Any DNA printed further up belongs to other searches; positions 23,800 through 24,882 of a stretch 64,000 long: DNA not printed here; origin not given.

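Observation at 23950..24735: Nudix (MutT-like) hydrolase fused to a plant-type [2Fe-2S] ferredoxin domain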

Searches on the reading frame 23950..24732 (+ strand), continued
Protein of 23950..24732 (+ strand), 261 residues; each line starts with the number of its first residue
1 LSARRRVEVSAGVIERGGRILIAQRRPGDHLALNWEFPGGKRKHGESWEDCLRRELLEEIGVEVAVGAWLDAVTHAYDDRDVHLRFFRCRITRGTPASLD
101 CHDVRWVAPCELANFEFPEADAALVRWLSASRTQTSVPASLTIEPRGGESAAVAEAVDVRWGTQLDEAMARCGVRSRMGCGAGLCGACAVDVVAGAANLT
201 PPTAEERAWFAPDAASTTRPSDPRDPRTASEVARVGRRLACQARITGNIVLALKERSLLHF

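Call 10: find_encoding_contigs(protein=P0006, flank=10000, max_places=3)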
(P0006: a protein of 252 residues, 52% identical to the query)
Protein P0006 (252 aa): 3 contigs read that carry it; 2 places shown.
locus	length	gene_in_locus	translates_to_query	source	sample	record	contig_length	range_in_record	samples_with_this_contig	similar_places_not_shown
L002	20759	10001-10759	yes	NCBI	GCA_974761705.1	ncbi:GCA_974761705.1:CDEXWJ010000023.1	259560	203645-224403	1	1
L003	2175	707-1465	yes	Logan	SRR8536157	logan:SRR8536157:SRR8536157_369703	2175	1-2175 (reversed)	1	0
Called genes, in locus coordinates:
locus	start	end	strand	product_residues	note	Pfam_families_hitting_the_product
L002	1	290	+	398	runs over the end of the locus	PF00146:NADHdh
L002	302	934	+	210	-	PF14697:Fer4_21 (faint), PF00037:Fer4 (weak), PF12797:Fer4_2 (faint), PF13183:Fer4_8 (weak), PF13237:Fer4_10 (weak), PF12838:Fer4_7, PF13187:Fer4_9 (weak), PF00037:Fer4 (weak), +1 more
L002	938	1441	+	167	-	PF00499:Oxidored_q3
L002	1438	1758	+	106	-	PF00420:Oxidored_q2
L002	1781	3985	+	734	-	PF00662:Proton_antipo_N, PF00361:Proton_antipo_M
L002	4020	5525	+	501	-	PF01059:Oxidored_q5_N (weak), PF00361:Proton_antipo_M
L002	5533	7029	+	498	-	PF00361:Proton_antipo_M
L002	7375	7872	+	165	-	PF00376:MerR, PF13411:MerR_1, PF09278:MerR-DNA-bind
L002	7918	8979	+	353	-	PF01883:FeS_assembly_P, PF00142:Fer4_NifH (faint), PF09140:MipZ, PF10609:ParA, PF13614:AAA_31, PF01656:CbiA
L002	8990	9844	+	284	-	PF00140:Sigma70_r1_2, PF04542:Sigma70_r2, PF04539:Sigma70_r3, PF04545:Sigma70_r4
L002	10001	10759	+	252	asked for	PF00293:NUDIX, PF14815:NUDIX_4, PF00111:Fer2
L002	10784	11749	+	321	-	PF00892:EamA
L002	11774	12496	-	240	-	PF00106:adh_short, PF08659:KR, PF13561:adh_short_C2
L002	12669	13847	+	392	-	PF00557:Peptidase_M24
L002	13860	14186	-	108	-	PF01521:Fe-S_biosyn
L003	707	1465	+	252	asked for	PF00293:NUDIX, PF14815:NUDIX_4, PF00111:Fer2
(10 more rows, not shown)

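Call 11: find_encoding_contigs(protein=P0007, flank=10000, max_places=3)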
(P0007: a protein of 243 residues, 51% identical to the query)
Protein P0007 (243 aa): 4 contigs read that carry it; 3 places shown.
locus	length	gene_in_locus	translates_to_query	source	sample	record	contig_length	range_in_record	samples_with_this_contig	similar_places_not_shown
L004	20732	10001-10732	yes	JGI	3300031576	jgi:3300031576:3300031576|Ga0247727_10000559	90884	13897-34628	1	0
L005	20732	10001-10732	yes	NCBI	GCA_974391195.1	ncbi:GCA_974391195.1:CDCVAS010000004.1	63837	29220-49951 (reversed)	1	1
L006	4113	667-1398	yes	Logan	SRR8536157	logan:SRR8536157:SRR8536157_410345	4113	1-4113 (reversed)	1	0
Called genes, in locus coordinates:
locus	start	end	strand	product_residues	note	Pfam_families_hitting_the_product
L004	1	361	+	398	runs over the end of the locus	PF00146:NADHdh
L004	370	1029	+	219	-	PF13534:Fer4_17 (faint), PF14697:Fer4_21 (faint), PF12797:Fer4_2 (faint), PF00037:Fer4 (weak), PF13237:Fer4_10 (weak), PF12838:Fer4_7, PF13187:Fer4_9 (weak), PF00037:Fer4 (weak), +2 more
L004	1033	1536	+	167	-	PF00499:Oxidored_q3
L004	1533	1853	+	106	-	PF00420:Oxidored_q2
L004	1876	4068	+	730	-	PF00662:Proton_antipo_N, PF00361:Proton_antipo_M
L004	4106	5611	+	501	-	PF01059:Oxidored_q5_N (weak), PF00361:Proton_antipo_M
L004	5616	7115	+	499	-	PF00361:Proton_antipo_M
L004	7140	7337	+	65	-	-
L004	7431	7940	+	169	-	PF00376:MerR, PF13411:MerR_1, PF09278:MerR-DNA-bind (weak)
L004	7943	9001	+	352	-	PF01883:FeS_assembly_P, PF10609:ParA, PF01656:CbiA, PF02374:ArsA_ATPase (faint), PF09140:MipZ, PF13614:AAA_31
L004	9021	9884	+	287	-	PF00140:Sigma70_r1_2, PF04542:Sigma70_r2, PF04539:Sigma70_r3, PF04545:Sigma70_r4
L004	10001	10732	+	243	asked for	PF00293:NUDIX, PF14815:NUDIX_4, PF00111:Fer2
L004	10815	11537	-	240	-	PF00106:adh_short, PF08659:KR (weak), PF13561:adh_short_C2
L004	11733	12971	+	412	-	PF00557:Peptidase_M24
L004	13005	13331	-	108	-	PF01521:Fe-S_biosyn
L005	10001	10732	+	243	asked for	PF00293:NUDIX, PF14815:NUDIX_4, PF00111:Fer2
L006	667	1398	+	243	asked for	PF00293:NUDIX, PF14815:NUDIX_4, PF00111:Fer2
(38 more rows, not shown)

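Call 22: list_cluster_members(proteins=[P0001, P0002, P0003, P0004, P0005, P0006, P0007, P0008, P0010, P0011])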
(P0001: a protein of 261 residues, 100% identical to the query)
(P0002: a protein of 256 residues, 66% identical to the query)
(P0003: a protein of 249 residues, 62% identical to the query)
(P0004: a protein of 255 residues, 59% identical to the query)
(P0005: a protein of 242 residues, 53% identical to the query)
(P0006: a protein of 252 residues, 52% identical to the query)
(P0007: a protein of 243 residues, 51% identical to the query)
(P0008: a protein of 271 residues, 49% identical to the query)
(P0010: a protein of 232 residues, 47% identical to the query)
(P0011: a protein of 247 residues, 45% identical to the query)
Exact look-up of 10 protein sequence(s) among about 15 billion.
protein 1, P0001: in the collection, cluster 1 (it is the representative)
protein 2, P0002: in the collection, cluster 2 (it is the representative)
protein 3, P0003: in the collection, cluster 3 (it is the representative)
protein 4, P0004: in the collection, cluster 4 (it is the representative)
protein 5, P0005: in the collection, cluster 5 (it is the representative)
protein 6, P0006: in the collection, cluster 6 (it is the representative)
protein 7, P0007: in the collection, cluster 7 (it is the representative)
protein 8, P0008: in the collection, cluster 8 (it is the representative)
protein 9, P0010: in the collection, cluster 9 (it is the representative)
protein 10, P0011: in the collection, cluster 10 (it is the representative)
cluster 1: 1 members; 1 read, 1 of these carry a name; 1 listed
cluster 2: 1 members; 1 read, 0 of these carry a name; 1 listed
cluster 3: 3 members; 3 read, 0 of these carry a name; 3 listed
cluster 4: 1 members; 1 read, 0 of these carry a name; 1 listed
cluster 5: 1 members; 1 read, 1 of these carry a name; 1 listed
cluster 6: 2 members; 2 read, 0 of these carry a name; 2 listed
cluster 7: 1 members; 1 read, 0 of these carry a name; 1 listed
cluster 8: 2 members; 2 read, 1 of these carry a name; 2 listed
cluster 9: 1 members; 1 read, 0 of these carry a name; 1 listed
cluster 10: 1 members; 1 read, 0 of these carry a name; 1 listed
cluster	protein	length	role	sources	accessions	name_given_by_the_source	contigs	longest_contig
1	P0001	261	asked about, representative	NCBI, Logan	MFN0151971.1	MAG: NUDIX domain-containing protein [bacterium]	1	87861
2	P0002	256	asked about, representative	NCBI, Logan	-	-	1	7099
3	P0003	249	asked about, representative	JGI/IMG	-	-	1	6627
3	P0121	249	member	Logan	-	-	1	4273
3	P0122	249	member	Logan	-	-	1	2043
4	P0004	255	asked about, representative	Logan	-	-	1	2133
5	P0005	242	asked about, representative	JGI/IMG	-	mutator protein MutT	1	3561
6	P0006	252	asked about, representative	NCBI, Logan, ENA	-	-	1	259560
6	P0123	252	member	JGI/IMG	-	-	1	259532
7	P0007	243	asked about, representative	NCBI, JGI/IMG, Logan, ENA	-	-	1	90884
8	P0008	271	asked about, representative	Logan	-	-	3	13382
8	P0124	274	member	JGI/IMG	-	mutator protein MutT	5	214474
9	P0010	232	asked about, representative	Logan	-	-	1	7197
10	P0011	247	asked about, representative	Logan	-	-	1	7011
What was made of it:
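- Tried and rejected: None beyond 'bacterium' (call 22).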

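Call 39: predict_structure(alignment_id=A1)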
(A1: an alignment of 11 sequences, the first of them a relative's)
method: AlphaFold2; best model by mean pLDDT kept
length: 261 residues; sequences in the alignment: 11
mean_pLDDT: 79.4   pTM: 0.58
mean pLDDT of the five models: 79.4, 74.5, 74.0, 72.3, 69.9
residues with pLDDT >= 90: 70; 70-90: 130; 50-70: 46; < 50: 15
segments of 3 or more residues with pLDDT < 50: 149-151, 228-233, 257-261
pLDDT, mean of each block of 10 residues (from residue 1): 81 91 87 87 91 95 84 86 90 92 93 92 87 62 67 70 83 68 76 84 79 63 54 67 85 54 34
secondary structure, 60 per line:
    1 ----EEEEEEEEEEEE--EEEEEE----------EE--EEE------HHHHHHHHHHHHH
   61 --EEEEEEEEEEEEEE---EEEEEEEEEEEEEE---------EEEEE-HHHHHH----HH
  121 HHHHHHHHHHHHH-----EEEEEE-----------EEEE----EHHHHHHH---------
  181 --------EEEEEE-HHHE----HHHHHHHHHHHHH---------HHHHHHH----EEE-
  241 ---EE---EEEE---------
elements in order: E5-16 E19-24 E39-41 H48-60 E63-76 E80-93 E103-107 H109-114 H119-133 E139-144 E156-159 H165-171 E189-194 H204-216 H226-232 E237-239 E249-252

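Call 43: fold_search(model_id=the predicted structure, library=pdb)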
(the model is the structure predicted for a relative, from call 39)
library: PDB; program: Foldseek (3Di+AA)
matches with E <= 10: 854; with E <= 0.001: 602
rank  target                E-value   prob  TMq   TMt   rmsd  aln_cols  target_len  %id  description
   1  3ees_A                2.1e-14  1.00  0.44  0.85   1.8       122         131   37  Structure of the RNA pyrophosphohydrolase BdRppH (released 2009-03-24)
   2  3eeu_A                3.5e-14  1.00  0.45  0.84   1.9       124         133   36  Structure of the RNA pyrophosphohydrolase BdRppH in complex with Holmium (released 2009-03-24)
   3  3ffu_B                9.4e-14  1.00  0.44  0.85   1.5       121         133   37  Structure of the RNA pyrophosphohydrolase BdRppH in complex with GTP and magnesium (released 2009-03-24)
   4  3ffu_A                9.9e-14  1.00  0.44  0.85   1.5       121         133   37  Structure of the RNA pyrophosphohydrolase BdRppH in complex with GTP and magnesium (released 2009-03-24)
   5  3ef5_A                9.9e-14  1.00  0.42  0.81   1.9       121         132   38  Structure of the RNA pyrophosphohydrolase BdRppH in complex with dGTP (released 2009-03-24)
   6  5zro_A                1.7e-13  1.00  0.44  0.87   2.0       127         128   42  M. smegmatis antimutator protein MutT2 in complex with 5mdCTP (released 2019-04-24)
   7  2rrk_MODEL_1_A        3.0e-13  1.00  0.44  0.78   3.3       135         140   32  Solution structure of the E. coli ORF135 protein (released 2012-01-18)
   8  3ees_B                3.1e-13  1.00  0.43  0.84   1.8       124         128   36  Structure of the RNA pyrophosphohydrolase BdRppH (released 2009-03-24)
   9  5zrl_B                3.1e-13  1.00  0.44  0.86   2.1       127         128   42  M. smegmatis antimutator protein MutT2 in complex with CDP (released 2019-04-24)
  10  5zrh                  4.3e-13  1.00  0.44  0.87   2.0       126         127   42  M. smegmatis antimutator protein MutT2 in complex with CMP (released 2019-04-24)
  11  3eeu_B                4.5e-13  1.00  0.43  0.85   1.8       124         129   35  Structure of the RNA pyrophosphohydrolase BdRppH in complex with Holmium (released 2009-03-24)
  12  5zrk_A                4.8e-13  1.00  0.44  0.86   2.1       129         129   42  M. smegmatis antimutator protein MutT2 in complex with dCTP (released 2019-04-24)
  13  5zrp                  4.8e-13  1.00  0.44  0.85   2.2       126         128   42  M. smegmatis antimutator protein MutT2 form 3 (released 2019-04-24)
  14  3gwy_B                5.1e-13  1.00  0.43  0.80   3.7       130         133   31  Crystal structure of putative CTP pyrophosphohydrolase from Bacteroides fragilis (released 2009-04-14)
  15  5zrg                  1.2e-12  1.00  0.42  0.84   2.3       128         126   42  M. smegmatis antimutator protein MutT2 in complex with dCMP (released 2019-04-24)
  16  3r03_A                2.1e-12  1.00  0.45  0.88   1.6       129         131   36  The crystal structure of NUDIX hydrolase from Rhodospirillum rubrum (released 2011-05-11)
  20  3r03_B                4.8e-12  1.00  0.44  0.86   1.8       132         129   35  The crystal structure of NUDIX hydrolase from Rhodospirillum rubrum (released 2011-05-11)
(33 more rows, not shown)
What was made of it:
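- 23962..24348 (+): Nudix hydrolase domain (aa 5-133), MutT/NudG/MutT2/BdRppH-like. In the AF2 model most of this region has block-mean pLDDT of about 85-95, and Foldseek gives TM 0.85-0.88 (target-normalised) to BdRppH, MutT2 and 3r03 (calls 39, 43).
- On Nudix superfamily (Pfam PF00293 / PF14815): Foldseek gives TM 0.85-0.88 to BdRppH, MutT2 and 3r03 (call 43).
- Closest known: MutY adenine glycosylase. Same: MutY structures appear among the fold hits (call 43).
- Closest known: Other two-domain MutT variants: PRK08999. Same: MutT1 structures appear in call 43.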

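Call 57: find_encoding_contigs(protein=P0002, flank=7000, max_places=2)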
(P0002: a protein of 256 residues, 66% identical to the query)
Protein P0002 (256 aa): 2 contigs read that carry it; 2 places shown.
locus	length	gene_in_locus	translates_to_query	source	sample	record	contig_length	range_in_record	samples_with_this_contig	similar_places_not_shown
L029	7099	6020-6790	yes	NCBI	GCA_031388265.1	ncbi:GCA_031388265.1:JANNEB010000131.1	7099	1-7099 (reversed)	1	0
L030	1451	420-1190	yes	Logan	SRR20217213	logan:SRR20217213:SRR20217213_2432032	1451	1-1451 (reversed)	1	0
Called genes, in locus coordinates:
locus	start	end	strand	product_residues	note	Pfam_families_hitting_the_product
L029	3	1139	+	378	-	?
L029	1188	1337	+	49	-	-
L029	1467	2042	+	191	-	PF00376:MerR, PF13411:MerR_1, PF09278:MerR-DNA-bind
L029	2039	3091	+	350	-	PF01883:FeS_assembly_P, PF02374:ArsA_ATPase (faint), PF09140:MipZ, PF10609:ParA, PF13614:AAA_31, PF01656:CbiA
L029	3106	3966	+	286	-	PF00140:Sigma70_r1_2, PF04542:Sigma70_r2, PF04539:Sigma70_r3, PF04545:Sigma70_r4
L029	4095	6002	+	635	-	PF01839:FG-GAP (faint), PF13517:FG-GAP_3, PF07593:UnbV_ASPIC, PF13860:FlgD_ig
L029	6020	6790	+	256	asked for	PF00293:NUDIX, PF14815:NUDIX_4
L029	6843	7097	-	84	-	?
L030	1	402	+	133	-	?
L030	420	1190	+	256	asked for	PF00293:NUDIX, PF14815:NUDIX_4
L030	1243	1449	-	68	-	?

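Call 58: find_encoding_contigs(protein=P0011, flank=7000, max_places=2)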
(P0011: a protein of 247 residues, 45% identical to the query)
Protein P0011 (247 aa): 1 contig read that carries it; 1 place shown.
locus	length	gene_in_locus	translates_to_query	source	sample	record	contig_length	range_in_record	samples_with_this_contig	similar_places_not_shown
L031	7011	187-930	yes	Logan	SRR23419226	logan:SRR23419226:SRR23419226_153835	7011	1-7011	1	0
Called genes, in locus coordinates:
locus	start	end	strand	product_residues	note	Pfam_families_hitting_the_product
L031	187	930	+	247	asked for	PF00293:NUDIX, PF14815:NUDIX_4, PF00111:Fer2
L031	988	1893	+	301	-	PF00892:EamA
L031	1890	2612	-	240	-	PF00106:adh_short, PF08659:KR, PF13561:adh_short_C2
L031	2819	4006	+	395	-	PF00557:Peptidase_M24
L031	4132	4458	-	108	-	PF01521:Fe-S_biosyn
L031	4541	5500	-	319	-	PF13183:Fer4_8 (faint), PF12838:Fer4_7 (weak), PF13237:Fer4_10 (weak), PF14697:Fer4_21, PF12838:Fer4_7 (weak), PF00037:Fer4 (weak), PF12838:Fer4_7 (weak), PF13187:Fer4_9 (weak), +6 more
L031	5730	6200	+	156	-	-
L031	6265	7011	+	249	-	?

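Call 59: find_encoding_contigs(protein=P0010, flank=7000, max_places=2)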
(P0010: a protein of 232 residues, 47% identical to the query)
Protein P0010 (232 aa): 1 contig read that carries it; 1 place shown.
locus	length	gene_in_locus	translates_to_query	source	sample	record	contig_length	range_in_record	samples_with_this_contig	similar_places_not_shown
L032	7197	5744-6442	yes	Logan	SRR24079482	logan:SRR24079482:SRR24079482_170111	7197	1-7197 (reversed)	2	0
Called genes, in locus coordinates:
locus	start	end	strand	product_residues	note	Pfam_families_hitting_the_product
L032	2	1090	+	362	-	?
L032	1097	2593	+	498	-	PF00361:Proton_antipo_M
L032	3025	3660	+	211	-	PF00376:MerR, PF13411:MerR_1, PF09278:MerR-DNA-bind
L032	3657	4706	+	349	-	PF01883:FeS_assembly_P, PF09140:MipZ (weak), PF10609:ParA, PF13614:AAA_31, PF01656:CbiA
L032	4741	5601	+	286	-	PF00140:Sigma70_r1_2, PF04542:Sigma70_r2, PF04539:Sigma70_r3, PF04545:Sigma70_r4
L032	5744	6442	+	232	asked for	PF00293:NUDIX, PF14815:NUDIX_4, PF00111:Fer2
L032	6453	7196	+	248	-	?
